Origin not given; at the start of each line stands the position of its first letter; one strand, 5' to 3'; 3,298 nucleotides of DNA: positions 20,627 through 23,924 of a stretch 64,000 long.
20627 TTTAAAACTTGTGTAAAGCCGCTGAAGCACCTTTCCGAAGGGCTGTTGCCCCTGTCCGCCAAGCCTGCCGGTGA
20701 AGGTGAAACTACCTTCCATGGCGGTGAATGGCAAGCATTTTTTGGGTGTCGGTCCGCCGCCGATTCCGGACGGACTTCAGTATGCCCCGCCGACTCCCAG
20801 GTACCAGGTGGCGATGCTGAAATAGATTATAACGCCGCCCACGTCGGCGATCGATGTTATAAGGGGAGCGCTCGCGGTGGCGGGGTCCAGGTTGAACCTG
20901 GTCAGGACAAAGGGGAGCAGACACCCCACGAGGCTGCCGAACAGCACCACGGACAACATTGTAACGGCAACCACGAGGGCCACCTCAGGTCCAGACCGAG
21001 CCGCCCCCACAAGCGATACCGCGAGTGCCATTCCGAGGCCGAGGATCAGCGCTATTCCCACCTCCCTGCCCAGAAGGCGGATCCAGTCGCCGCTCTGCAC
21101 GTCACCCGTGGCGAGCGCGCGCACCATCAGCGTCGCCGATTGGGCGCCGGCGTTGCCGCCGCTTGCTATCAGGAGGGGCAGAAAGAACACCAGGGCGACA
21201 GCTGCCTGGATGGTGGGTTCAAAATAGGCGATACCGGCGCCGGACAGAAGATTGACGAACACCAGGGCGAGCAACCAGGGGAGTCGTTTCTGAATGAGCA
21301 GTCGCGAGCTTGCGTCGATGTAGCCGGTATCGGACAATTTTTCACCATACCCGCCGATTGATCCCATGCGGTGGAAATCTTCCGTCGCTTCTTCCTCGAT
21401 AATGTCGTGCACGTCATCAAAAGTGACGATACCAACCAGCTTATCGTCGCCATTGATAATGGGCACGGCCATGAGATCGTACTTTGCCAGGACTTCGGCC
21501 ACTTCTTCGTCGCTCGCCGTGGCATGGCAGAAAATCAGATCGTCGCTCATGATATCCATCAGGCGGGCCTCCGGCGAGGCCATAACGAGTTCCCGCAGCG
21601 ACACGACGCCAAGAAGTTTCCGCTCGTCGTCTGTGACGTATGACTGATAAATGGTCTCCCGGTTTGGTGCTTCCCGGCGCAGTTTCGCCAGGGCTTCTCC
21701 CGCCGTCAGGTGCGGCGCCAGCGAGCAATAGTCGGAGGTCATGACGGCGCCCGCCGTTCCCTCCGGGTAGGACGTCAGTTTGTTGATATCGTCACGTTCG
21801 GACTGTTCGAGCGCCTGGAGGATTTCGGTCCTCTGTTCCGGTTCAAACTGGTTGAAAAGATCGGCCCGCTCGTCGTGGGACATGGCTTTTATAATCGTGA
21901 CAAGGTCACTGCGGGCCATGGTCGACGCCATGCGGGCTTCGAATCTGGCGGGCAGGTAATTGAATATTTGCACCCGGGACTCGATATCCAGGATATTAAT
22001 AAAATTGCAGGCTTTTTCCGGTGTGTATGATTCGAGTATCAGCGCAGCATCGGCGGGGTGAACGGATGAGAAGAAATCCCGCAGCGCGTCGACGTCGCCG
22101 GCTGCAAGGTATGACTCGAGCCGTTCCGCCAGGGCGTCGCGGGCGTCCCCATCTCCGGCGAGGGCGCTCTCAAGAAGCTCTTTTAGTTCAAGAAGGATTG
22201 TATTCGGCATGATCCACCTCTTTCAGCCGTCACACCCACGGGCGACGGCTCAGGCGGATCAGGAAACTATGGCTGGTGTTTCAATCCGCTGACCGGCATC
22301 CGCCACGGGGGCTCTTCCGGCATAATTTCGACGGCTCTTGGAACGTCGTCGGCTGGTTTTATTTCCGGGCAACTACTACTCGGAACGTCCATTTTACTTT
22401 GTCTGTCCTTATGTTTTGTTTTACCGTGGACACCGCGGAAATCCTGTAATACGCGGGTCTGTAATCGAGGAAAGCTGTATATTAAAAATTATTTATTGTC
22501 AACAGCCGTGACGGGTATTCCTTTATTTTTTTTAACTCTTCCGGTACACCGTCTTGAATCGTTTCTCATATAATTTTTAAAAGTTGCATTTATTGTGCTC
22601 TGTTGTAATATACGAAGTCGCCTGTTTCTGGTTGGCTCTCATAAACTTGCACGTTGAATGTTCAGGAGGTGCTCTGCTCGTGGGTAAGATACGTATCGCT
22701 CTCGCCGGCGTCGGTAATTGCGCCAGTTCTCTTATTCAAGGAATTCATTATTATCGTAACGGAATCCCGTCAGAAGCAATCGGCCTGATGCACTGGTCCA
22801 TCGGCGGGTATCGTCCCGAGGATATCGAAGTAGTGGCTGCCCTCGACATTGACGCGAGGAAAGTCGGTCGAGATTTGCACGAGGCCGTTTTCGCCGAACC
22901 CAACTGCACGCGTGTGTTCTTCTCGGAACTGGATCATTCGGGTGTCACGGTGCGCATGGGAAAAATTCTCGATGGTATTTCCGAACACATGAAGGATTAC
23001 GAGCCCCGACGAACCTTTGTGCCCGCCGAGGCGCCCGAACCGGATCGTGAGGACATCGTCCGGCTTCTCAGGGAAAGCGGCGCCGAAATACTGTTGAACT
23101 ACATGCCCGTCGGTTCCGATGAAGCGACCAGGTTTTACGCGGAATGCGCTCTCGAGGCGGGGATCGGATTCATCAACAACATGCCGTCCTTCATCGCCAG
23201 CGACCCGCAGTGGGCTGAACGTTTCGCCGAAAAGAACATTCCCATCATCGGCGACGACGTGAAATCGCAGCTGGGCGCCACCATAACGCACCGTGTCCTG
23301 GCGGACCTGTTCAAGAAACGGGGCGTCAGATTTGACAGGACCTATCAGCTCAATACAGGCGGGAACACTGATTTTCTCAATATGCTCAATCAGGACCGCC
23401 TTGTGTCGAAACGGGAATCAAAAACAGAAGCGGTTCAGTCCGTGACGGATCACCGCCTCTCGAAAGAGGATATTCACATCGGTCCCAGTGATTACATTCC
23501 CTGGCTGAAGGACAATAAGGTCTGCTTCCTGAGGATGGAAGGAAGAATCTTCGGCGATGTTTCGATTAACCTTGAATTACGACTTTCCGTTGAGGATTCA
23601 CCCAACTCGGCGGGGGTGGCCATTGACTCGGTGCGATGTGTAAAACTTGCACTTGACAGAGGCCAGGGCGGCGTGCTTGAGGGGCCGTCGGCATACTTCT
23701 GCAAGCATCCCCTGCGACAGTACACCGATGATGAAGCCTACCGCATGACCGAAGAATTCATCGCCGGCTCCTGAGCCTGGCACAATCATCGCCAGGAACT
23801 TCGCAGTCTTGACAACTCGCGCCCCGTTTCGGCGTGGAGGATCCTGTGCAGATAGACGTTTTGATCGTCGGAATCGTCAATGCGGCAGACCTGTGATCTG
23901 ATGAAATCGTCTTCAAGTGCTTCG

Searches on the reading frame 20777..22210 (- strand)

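Call 73: search_protein_families(library=pfam, proteins=[window:20777-22210:-], max_evalue=0.00001)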
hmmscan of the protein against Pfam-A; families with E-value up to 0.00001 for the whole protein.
window:20777-22210:- (477 aa): 3 families
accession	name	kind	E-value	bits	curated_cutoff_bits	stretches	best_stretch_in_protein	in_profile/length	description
PF01769.21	MgtE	-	4.5e-33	114.6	27.6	1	344-466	1-125/125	Divalent cation transporter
PF03448.22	MgtE_N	-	2.4e-22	79.8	25.9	1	51-151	2-102/102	MgtE intracellular N domain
PF00571.33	CBS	-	9.9e-19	67.9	24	2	219-271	3-55/57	CBS domain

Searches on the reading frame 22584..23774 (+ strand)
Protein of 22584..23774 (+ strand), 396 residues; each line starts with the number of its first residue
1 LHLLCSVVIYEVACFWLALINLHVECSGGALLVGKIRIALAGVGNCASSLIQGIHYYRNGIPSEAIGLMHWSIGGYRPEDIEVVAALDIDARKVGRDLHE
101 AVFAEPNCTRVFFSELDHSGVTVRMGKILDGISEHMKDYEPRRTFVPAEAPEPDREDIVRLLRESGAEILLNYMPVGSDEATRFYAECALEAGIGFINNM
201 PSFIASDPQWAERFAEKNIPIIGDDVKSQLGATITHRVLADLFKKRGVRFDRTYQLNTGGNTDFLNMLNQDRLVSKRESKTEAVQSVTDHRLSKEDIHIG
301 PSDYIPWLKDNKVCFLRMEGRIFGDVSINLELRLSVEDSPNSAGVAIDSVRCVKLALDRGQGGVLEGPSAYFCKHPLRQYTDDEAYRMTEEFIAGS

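Call 73: search_protein_families(library=pfam, proteins=[window:22584-23774:+], max_evalue=0.00001)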
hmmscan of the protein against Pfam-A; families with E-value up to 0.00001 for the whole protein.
window:22584-23774:+ (396 aa): 1 family
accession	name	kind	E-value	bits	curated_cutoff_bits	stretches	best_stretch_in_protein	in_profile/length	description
PF01658.22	Inos-1-P_synth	-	1.8e-35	121.8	27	1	231-339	1-107/107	Myo-inositol-1-phosphate synthase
